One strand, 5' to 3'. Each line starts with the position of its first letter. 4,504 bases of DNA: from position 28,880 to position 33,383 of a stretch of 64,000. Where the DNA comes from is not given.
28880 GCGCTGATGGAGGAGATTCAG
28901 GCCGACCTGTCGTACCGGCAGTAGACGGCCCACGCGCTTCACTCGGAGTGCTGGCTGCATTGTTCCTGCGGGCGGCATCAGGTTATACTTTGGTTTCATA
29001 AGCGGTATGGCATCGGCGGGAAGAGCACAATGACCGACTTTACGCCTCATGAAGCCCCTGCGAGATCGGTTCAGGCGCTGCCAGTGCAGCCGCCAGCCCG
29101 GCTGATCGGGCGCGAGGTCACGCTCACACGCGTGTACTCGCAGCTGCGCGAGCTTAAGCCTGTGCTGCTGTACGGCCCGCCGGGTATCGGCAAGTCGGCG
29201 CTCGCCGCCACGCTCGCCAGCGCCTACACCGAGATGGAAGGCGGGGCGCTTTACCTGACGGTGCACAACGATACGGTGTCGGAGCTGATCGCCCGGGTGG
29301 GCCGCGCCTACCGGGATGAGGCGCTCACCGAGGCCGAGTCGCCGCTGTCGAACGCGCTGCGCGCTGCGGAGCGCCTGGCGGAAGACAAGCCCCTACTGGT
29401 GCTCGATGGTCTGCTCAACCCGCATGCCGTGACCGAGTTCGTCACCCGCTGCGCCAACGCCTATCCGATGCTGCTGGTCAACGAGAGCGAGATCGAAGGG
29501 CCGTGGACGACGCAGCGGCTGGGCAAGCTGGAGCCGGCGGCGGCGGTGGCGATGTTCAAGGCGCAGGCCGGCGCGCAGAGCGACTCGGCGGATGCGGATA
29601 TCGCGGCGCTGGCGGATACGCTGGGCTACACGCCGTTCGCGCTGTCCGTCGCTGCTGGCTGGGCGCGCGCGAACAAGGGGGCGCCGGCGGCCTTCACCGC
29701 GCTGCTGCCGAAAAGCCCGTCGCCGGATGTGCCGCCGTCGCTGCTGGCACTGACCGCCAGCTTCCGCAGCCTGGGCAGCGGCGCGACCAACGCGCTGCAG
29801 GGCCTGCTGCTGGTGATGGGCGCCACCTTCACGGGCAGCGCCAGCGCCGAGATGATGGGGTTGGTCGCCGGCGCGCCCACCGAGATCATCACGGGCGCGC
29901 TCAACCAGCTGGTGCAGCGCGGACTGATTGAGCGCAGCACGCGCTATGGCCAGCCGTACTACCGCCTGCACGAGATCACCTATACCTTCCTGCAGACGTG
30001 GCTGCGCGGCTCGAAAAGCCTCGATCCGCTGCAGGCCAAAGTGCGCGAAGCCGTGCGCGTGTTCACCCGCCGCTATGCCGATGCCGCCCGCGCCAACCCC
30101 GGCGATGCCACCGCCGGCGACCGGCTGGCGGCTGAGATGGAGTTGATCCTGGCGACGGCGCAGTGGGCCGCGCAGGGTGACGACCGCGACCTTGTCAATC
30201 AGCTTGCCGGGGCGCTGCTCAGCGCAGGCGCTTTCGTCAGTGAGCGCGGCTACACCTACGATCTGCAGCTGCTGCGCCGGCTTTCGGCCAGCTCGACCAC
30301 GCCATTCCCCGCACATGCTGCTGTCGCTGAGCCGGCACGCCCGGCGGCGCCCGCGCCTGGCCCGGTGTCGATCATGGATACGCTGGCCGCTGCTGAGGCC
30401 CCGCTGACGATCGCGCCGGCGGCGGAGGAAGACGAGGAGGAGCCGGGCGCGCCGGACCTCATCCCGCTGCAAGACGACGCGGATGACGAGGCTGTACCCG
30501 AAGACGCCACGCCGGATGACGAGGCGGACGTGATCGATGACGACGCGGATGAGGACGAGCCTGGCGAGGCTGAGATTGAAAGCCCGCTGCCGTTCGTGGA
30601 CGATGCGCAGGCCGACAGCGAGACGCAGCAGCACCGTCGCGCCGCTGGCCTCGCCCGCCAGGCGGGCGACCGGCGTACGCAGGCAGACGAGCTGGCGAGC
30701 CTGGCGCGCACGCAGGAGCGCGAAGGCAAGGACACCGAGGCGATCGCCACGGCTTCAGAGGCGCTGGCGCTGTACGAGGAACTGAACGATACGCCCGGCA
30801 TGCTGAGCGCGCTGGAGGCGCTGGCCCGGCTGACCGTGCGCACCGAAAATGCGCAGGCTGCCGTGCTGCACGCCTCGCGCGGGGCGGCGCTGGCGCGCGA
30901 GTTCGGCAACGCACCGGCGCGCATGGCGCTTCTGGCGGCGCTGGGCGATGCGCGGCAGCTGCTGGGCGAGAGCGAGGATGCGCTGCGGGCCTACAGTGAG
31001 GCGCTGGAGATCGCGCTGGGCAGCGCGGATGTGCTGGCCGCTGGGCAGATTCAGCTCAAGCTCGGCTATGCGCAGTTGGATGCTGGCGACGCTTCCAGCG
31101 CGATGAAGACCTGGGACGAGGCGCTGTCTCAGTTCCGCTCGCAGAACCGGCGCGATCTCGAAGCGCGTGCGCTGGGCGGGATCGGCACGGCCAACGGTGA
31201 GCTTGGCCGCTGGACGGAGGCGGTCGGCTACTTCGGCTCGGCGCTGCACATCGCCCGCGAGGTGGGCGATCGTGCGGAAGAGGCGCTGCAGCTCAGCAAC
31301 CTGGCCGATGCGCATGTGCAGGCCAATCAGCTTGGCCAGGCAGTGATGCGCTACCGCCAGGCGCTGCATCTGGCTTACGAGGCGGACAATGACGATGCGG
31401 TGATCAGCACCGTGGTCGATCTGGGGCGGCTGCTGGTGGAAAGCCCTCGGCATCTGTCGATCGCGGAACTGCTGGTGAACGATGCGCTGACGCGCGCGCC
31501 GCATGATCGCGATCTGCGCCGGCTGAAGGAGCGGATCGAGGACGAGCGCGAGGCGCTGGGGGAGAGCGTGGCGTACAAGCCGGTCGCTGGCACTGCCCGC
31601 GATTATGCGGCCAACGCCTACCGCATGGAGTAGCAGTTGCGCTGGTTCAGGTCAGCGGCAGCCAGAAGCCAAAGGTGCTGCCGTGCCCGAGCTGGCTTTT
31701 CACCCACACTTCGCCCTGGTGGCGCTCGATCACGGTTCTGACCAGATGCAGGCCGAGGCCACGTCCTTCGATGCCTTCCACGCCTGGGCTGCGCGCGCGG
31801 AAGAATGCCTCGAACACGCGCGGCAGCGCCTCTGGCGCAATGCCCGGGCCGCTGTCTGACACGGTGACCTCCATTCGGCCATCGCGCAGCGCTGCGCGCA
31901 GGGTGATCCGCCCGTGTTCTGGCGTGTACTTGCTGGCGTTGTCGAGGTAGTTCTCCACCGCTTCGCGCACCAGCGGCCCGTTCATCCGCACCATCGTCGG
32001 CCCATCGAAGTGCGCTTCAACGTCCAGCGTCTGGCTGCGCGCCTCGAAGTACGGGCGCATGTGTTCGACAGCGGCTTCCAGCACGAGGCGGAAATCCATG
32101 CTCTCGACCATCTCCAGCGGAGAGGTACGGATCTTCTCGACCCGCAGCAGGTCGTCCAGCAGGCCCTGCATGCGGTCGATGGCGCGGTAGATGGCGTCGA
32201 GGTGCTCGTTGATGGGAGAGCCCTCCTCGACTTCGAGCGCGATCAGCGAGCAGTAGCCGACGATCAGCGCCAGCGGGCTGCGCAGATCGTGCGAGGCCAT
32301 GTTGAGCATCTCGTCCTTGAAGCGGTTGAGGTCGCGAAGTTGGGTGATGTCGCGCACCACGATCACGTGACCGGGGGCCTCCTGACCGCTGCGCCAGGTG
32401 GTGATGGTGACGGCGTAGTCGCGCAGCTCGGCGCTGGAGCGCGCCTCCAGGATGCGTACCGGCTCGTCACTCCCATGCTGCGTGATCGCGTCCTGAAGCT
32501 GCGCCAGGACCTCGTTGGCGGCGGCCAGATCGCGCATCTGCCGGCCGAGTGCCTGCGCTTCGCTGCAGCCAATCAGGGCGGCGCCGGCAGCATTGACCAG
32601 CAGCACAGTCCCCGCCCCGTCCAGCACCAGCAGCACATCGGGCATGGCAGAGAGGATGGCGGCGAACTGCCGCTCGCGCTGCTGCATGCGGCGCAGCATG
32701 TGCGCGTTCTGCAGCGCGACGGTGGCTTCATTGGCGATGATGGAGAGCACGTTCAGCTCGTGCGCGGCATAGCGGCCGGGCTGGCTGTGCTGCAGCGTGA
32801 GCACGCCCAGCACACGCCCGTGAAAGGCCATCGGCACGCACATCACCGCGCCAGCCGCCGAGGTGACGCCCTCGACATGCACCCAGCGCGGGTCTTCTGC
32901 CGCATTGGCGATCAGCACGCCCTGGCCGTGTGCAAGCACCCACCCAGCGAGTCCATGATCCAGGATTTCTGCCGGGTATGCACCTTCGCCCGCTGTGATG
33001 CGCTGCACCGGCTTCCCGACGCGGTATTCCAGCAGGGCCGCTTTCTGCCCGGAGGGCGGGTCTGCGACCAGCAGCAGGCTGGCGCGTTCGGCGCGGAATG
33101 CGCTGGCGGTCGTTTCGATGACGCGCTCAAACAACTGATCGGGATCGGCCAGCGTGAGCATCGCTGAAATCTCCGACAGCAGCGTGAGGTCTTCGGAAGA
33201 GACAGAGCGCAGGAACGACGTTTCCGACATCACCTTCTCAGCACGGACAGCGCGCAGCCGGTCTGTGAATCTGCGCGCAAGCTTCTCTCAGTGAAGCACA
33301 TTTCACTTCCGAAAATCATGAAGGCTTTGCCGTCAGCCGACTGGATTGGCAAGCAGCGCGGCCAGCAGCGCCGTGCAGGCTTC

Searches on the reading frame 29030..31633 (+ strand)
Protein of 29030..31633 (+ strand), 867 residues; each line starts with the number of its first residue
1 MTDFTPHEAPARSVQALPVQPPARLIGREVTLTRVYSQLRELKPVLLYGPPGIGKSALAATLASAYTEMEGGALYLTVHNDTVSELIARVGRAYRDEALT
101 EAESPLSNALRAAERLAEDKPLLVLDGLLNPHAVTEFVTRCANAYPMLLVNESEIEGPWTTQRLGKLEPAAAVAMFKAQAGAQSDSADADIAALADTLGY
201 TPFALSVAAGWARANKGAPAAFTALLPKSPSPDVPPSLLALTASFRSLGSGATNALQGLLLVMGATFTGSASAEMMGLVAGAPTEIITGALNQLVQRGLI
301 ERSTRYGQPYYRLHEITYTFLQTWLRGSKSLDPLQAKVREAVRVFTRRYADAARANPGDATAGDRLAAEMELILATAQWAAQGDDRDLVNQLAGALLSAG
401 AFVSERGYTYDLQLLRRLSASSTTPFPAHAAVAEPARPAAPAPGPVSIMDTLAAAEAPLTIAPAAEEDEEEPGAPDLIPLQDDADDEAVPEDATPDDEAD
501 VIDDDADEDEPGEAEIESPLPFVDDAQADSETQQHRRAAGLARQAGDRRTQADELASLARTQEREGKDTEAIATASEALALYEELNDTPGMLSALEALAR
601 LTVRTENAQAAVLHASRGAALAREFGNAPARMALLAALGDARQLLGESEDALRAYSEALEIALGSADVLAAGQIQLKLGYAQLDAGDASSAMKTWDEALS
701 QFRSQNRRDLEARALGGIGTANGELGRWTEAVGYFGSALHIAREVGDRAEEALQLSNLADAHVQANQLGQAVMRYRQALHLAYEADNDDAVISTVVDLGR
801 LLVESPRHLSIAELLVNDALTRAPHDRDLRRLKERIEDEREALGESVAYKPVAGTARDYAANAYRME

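Call 50: search_protein_families(library=pfam, proteins=[window:29030-31633:+], max_evalue=0.0001)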
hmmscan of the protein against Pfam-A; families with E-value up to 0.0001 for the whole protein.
window:29030-31633:+ (867 aa): 8 families
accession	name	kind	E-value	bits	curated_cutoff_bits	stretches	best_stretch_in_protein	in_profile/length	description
PF13424.12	TPR_12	-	1.5e-14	54.4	30.1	2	711-780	2-73/77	Tetratricopeptide repeat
PF13191.12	AAA_16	-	2.3e-08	35.1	32.6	1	24-149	1-136/167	AAA ATPase domain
PF13176.12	TPR_7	-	2.8e-07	30.5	27.9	0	725-749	12-36/36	Tetratricopeptide repeat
PF17874.7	TPR_MalT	-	4.1e-06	26.7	45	0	686-804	15-134/336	MalT-like TPR region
PF00515.34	TPR_1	-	1.2e-05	25.3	27.8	0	637-661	6-30/34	Tetratricopeptide repeat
PF07728.20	AAA_5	-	1.8e-05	25.2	22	1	44-129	1-76/139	AAA domain (dynein-related subfamily)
PF13401.12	AAA_22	-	3e-05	24.8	27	0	45-126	8-91/130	AAA domain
PF07719.23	TPR_2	-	4e-05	23.9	27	0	634-662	3-31/34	Tetratricopeptide repeat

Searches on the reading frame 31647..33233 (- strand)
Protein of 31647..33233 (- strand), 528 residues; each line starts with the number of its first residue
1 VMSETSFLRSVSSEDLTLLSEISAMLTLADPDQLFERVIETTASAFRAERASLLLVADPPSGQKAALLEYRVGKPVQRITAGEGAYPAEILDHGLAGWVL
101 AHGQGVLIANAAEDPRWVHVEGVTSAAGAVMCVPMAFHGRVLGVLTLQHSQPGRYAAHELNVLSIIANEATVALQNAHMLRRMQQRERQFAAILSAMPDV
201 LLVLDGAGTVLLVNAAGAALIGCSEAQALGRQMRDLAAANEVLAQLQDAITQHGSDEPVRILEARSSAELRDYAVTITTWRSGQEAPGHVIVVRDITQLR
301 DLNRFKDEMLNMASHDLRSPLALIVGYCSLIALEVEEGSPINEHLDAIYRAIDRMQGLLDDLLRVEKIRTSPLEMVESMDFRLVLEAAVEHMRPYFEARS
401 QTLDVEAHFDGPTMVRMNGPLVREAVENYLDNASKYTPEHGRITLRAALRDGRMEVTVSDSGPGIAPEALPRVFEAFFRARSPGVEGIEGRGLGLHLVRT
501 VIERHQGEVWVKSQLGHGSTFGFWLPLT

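Call 50: search_protein_families(library=pfam, proteins=[window:31647-33233:-], max_evalue=0.0001)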
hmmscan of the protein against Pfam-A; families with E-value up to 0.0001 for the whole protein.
window:31647-33233:- (528 aa): 9 families
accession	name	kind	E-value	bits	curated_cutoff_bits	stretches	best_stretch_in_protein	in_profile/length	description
PF02518.31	HATPase_c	-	9.6e-27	94.1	26.4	1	421-527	5-109/111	Histidine kinase-, DNA gyrase B-, and HSP90-like ATPase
PF13185.12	GAF_2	-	1.2e-16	61.6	28.6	1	29-175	2-136/136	GAF domain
PF01590.32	GAF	-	9.7e-16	59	22.4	1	30-174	1-133/133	GAF domain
PF00512.31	HisKA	-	8.2e-13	48.7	26.9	1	306-369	2-64/66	His Kinase A (phospho-acceptor) domain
PF08448.16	PAS_4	-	4.9e-11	43.3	23.1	1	194-300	1-109/110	PAS fold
PF00989.32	PAS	-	1.9e-08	34.7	22.6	1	189-296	2-113/113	PAS fold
PF13581.12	HATPase_c_2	-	2.4e-07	31.3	27.4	1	422-504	36-111/127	Histidine kinase-like ATPase domain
PF13492.12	GAF_3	-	1.1e-06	29.5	27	1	30-176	1-129/129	GAF domain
PF13188.13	PAS_8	-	3.3e-05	24.1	21.8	1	189-236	2-46/65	PAS domain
